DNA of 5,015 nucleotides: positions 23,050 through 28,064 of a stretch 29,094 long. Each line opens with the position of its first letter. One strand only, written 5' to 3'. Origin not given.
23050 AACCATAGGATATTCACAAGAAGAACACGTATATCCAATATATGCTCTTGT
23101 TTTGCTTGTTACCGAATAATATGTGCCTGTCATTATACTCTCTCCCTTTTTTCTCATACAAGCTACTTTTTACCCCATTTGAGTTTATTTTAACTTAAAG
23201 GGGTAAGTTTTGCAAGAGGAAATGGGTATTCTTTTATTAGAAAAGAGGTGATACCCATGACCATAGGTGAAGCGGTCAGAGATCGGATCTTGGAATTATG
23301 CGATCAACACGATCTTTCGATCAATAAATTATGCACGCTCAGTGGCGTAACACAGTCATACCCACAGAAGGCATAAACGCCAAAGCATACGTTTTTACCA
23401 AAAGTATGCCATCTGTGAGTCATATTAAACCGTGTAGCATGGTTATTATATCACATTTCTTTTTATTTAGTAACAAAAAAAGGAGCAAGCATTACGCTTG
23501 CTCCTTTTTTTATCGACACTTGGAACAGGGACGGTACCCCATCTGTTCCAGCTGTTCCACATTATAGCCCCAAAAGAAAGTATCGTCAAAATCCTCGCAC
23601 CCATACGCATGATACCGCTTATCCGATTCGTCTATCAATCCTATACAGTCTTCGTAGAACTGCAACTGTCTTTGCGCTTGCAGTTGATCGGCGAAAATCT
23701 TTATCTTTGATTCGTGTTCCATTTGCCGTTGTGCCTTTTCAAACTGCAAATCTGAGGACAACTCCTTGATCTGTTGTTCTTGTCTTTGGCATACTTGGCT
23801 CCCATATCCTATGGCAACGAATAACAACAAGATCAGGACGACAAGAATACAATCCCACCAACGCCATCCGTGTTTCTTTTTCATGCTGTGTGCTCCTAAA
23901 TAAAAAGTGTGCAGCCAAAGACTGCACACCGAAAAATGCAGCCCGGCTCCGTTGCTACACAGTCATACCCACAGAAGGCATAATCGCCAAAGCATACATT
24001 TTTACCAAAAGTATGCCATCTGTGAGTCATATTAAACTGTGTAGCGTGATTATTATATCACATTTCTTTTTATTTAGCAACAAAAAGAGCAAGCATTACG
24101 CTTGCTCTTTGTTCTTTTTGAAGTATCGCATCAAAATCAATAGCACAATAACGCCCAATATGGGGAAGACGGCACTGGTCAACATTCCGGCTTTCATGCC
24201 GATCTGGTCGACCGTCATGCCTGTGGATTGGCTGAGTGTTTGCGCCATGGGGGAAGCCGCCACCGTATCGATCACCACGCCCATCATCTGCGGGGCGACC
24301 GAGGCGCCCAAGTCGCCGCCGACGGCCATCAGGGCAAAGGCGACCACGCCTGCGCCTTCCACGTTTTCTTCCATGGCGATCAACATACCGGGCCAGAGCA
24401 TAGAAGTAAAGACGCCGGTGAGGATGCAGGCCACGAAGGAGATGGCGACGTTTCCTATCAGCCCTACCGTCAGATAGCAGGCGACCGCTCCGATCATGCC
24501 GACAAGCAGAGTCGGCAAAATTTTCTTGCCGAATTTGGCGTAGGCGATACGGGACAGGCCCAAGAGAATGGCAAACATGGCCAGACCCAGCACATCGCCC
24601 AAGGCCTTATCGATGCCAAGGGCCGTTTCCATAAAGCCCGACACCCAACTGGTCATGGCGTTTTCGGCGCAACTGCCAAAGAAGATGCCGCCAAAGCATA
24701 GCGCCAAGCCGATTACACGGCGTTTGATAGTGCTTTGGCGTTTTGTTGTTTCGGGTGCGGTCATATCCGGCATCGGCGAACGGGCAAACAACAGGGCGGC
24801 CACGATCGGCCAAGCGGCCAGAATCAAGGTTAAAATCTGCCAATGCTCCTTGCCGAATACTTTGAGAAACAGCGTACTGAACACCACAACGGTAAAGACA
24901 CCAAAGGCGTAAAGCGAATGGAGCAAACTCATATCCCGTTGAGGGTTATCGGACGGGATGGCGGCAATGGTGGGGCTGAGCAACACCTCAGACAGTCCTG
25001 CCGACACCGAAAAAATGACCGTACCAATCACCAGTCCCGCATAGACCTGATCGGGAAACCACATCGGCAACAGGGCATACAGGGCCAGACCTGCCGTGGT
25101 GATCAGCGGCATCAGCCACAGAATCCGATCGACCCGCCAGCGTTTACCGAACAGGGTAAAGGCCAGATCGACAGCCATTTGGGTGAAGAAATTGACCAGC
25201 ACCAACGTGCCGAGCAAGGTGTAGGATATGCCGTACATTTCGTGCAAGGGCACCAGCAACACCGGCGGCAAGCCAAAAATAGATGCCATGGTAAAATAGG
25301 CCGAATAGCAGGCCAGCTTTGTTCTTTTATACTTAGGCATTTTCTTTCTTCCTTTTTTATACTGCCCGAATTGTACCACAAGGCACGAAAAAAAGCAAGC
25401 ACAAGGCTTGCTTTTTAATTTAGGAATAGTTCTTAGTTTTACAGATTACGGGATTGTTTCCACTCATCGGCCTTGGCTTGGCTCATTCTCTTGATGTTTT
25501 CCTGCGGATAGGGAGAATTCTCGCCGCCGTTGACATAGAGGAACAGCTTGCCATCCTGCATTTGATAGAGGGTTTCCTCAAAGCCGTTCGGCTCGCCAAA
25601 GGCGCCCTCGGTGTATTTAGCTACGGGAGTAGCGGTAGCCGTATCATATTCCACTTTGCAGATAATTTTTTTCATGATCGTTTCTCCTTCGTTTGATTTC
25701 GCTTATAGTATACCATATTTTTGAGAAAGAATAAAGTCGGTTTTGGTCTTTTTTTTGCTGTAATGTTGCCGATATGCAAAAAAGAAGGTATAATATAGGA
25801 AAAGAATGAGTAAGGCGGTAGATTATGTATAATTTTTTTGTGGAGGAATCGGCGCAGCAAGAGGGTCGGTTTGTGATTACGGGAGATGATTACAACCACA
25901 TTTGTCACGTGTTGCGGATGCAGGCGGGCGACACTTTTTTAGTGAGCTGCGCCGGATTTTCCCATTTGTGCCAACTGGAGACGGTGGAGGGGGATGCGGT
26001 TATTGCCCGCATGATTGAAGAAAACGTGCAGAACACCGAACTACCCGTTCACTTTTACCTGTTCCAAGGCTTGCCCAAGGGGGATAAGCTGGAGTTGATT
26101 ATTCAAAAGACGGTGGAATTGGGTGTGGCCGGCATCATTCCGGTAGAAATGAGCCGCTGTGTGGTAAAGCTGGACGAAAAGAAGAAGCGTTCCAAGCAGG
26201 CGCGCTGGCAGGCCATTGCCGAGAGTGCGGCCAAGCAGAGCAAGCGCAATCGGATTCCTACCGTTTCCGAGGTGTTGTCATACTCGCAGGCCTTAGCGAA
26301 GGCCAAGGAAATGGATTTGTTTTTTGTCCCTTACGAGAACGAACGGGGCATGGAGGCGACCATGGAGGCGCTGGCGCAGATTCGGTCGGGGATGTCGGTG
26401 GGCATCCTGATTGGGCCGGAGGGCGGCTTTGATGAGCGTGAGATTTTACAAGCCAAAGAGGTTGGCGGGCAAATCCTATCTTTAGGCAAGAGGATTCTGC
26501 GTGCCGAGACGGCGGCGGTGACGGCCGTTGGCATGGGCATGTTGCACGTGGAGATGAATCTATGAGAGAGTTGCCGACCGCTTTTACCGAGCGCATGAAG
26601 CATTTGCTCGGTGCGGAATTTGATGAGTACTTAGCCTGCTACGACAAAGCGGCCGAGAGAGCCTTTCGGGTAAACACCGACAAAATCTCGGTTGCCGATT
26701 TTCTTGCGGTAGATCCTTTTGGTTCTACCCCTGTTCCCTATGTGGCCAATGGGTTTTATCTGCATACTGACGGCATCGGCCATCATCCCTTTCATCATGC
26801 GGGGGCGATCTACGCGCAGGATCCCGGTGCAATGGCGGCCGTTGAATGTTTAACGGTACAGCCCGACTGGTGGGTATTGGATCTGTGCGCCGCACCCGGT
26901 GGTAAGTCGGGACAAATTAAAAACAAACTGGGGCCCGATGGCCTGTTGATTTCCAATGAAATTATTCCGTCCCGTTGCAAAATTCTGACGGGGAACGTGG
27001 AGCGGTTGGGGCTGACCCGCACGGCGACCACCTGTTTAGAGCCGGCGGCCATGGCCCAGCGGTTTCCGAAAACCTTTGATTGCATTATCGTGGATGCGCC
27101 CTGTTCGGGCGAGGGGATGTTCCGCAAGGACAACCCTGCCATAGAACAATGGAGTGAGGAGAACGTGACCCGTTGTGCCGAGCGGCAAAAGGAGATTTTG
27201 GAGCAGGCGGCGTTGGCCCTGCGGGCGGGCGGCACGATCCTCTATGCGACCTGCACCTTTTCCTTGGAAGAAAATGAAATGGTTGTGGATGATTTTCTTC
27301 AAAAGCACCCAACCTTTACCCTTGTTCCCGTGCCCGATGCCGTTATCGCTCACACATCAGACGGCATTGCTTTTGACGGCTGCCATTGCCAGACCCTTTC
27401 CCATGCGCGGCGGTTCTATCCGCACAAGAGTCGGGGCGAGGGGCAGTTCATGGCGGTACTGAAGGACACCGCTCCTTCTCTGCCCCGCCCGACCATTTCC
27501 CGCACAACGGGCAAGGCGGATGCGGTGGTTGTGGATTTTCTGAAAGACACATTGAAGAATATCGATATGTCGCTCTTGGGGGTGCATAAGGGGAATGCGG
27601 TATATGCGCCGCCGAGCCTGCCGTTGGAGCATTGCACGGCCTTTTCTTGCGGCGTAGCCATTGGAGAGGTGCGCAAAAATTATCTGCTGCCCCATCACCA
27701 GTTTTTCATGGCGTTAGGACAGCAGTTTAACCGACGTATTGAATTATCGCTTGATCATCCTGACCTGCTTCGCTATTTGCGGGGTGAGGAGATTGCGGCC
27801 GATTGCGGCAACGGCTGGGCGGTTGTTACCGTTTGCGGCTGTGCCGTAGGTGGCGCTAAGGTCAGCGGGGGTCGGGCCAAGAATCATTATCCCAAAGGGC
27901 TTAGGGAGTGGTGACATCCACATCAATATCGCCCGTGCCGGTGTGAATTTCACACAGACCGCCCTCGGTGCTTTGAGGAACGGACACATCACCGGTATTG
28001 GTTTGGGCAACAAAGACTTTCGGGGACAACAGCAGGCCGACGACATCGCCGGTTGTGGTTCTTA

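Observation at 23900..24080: Self-contained transcription unit for an unannotated structured RNA, present twice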

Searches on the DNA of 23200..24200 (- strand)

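Call 5: search_rna_families(source=window, start=23200, end=24200, threshold=evalue, max_evalue=10, show_alignments=3)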
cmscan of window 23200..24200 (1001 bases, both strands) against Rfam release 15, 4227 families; matches with E-value up to 10: 40.
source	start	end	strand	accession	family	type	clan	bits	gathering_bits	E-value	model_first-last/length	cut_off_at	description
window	23399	23512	+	RF02449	ncr1015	Gene; sRNA;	-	33.5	60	0.0092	1-121/121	no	Bacillus sRNA ncr1015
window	23477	23513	+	RF04343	Plastid-psbA-2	Cis-reg;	CL00153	30.2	55.8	0.0015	1-60/60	no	Plastid-psbA-2 3UTR RNA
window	23473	23509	-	RF04343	Plastid-psbA-2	Cis-reg;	CL00153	29.8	55.8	0.0019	1-60/60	no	Plastid-psbA-2 3UTR RNA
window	24006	24115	+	RF02449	ncr1015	Gene; sRNA;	-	29.3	60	0.065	1-121/121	no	Bacillus sRNA ncr1015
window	23900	24122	-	RF01808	MicX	Gene; sRNA;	-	27.3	75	0.00083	1-194/194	no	MicX Vibrio cholerae sRNA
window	23409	23511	+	RF01416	NrrF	Gene; antisense;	-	27.2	60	0.0043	1-160/160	no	NrrF RNA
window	23431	23518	+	RF00121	MicC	Gene; sRNA;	-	24.9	90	0.35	1-123/123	no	MicC RNA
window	23419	23519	+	RF01774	rpsL_ricks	Cis-reg; leader;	-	24.8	60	2.9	1-131/131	no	Rickettsia rpsL leader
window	23411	23516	-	RF02705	B_rapa_snoR775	Gene; snRNA; snoRNA; HACA-box;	-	23.6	64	0.89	1-127/127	no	Brassica rapa small nucleolar RNA 775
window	23396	23517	+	RF00558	L20_leader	Cis-reg; leader;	-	23.2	58.7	0.056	1-127/127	no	Ribosomal protein L20 leader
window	23475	23549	-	RF02233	sX14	Gene; sRNA;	-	23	80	0.077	1-92/92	no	Xanthomonas sRNA sX14/Xoo3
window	24086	24129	-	RF02844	RefA9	Gene; antisense;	-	22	49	1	1-64/64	no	Enterococcus sRNA A9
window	23431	23510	+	RF02057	STnc40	Gene; sRNA;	-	21.9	45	0.45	1-70/70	no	Salmonella enterica sRNA STnc40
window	23989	24114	+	RF00077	SraB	Gene; sRNA;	-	21.8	130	0.088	1-169/169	no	SraB RNA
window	23428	23515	+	RF02059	STnc50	Gene; sRNA;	-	21.4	55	0.77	1-84/84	no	Salmonella enterica sRNA STnc40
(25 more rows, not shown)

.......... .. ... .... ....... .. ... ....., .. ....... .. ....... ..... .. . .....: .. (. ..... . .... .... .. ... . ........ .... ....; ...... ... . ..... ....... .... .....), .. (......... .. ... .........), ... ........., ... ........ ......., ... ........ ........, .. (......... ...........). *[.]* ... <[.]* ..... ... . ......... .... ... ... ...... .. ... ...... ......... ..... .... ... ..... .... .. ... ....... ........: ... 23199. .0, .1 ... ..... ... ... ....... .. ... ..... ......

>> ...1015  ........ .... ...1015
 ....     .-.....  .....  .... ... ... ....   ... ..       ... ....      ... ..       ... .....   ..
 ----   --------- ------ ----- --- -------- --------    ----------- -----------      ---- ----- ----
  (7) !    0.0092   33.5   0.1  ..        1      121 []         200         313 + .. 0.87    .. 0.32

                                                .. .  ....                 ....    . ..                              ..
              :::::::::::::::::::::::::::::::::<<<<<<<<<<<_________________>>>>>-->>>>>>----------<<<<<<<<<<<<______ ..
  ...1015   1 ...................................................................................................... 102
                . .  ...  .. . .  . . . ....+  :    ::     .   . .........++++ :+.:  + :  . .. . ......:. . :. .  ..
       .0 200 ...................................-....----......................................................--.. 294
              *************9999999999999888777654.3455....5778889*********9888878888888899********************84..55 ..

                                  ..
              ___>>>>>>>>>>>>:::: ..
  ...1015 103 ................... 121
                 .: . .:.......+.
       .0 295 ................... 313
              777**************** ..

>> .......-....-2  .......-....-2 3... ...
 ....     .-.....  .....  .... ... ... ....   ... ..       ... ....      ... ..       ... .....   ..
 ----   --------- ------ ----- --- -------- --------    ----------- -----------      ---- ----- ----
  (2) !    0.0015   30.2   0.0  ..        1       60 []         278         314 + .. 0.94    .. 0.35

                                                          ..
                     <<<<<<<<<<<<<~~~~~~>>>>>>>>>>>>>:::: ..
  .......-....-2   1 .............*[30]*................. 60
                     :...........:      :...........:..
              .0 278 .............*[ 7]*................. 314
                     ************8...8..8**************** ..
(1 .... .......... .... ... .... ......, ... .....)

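Call 52: search_dna_similar(query=window:23901-24047:-, collection=phages, mode=distant, max_evalue=0.001, max_rows=15)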
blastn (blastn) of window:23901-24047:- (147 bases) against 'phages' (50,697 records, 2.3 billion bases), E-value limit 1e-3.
No match.

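Call 53: search_dna_similar(query=window:23901-24047:-, collection=plasmids, mode=distant, max_evalue=0.001, max_rows=15)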
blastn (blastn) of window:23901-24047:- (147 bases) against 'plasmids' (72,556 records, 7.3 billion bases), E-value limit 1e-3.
No match.

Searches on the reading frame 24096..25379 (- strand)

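Call 8: search_protein_families(library=pfam, proteins=[window:24096-25379:-], max_evalue=0.01)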
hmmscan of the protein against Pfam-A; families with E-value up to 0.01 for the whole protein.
window:24096-25379:- (427 aa): 1 family
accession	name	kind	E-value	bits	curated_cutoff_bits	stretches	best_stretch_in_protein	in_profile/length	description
PF07690.21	MFS_1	-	6.4e-18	65.2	33.4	1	29-363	7-347/347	Major Facilitator Superfamily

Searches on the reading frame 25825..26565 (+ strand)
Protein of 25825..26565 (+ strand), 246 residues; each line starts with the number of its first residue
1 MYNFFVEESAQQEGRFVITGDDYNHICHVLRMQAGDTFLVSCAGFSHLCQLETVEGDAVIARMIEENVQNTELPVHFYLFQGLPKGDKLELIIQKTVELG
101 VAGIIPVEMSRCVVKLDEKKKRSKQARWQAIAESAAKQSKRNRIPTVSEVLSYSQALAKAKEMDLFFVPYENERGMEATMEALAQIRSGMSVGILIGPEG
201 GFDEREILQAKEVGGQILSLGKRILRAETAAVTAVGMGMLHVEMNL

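Call 8: search_protein_families(library=pfam, proteins=[window:25825-26565:+], max_evalue=0.01)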
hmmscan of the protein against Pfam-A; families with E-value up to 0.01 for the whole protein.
window:25825-26565:+ (246 aa): 2 families
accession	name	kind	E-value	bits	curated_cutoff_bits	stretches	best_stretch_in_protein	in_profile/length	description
PF04452.19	Methyltrans_RNA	-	1.7e-52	177.7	23.9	1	72-236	2-162/165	RNA methyltransferase domain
PF20260.4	PUA_4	-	1.8e-08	34.7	23.9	1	18-62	1-46/48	RNA methyltransferase PUA domain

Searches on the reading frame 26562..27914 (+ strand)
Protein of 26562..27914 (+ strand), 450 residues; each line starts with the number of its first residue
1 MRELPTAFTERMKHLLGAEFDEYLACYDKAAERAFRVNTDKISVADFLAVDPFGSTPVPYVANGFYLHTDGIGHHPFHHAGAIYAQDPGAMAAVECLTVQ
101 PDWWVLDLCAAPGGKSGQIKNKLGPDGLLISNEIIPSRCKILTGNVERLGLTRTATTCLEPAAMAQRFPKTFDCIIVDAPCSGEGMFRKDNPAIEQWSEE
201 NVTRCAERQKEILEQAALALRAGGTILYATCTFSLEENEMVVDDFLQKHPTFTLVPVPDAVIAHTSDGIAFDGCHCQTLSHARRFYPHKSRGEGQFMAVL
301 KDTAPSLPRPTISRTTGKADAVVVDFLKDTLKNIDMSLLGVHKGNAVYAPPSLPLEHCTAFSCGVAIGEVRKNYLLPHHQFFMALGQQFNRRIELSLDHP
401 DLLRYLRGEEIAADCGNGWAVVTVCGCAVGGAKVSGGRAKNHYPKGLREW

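Call 8: search_protein_families(library=pfam, proteins=[window:26562-27914:+], max_evalue=0.01)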
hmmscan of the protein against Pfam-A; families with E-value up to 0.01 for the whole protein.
window:26562-27914:+ (450 aa): 5 families
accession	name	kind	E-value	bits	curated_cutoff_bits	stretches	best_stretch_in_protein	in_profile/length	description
PF01189.24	Methyltr_RsmB-F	-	1.4e-43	149.4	27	1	96-301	3-199/199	16S rRNA methyltransferase RsmB/F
PF17125.10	Methyltr_RsmF_N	-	5e-26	91.4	34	1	4-88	1-86/86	N-terminal domain of 16S rRNA methyltransferase RsmF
PF13636.12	Methyltranf_PUA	-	3.4e-17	62.6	27.6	1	403-448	2-48/49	RNA-binding PUA-like domain of methyltransferase RsmF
PF17126.11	RsmF_methylt_CI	-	0.0015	19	27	1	325-385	1-61/61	RsmF rRNA methyltransferase first C-terminal domain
PF22458.1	RsmF-B_ferredox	-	0.008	16.7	27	0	5-49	2-46/74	Methyltr_RsmF/B-like, ferredoxin-like domain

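Call 38: find_homologous_proteins(query=window:26562-27914:+, max_evalue=1e-30)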
Query window:26562-27914:+ (450 aa): 7968 proteins with E <= 1e-30 among 8000 candidates; the best 120 are listed.
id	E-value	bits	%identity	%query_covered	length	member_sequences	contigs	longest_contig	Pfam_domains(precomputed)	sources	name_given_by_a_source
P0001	0.0e+0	1044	98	100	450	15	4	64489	PF17125.11,PF01189.24,PF13636.13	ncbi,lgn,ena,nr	ncbi:MAG: hypothetical protein J6R33_03740 [Clostridia bacterium]|nr:hypothetical protein [Clostridi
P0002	2.6e-284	961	89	100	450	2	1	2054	PF17125.11,PF01189.24,PF13636.13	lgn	-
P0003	8.4e-283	956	88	100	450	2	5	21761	PF17125.11,PF01189.24,PF13636.13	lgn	-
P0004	1.2e-282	955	89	100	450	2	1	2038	PF17125.11,PF01189.24,PF13636.13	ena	-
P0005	1.4e-279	945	89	100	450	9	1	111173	PF17125.11,PF01189.24,PF13636.13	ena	-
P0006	1.7e-277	938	87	100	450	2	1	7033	PF17125.11,PF01189.24,PF13636.13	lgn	-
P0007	7.3e-276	933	86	100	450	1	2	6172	PF17125.11,PF01189.24,PF13636.13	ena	-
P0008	5.0e-218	742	70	100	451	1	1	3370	PF17125.11,PF01189.24,PF13636.13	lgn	-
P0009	4.5e-216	736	70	100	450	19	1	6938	PF13847.13,PF17125.11,PF01189.24,PF13636.13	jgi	jgi:NOL1/NOP2/sun family putative RNA methylase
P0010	8.9e-213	725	69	100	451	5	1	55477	PF13847.13,PF17125.11,PF01189.24,PF13636.13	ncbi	-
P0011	1.2e-211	721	68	100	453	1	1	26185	PF13847.13,PF17125.11,PF01189.24,PF13636.13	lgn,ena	-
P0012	2.6e-211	720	68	100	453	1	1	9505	PF17125.11,PF01189.24,PF13636.13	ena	-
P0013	1.0e-210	718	69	100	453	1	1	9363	PF13847.13,PF17125.11,PF01189.24,PF13636.13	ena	-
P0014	3.9e-210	716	68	100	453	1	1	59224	PF13847.13,PF17125.11,PF01189.24,PF13636.13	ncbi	-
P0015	4.5e-210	716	68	100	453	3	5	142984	PF13847.13,PF17125.11,PF01189.24,PF13636.13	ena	-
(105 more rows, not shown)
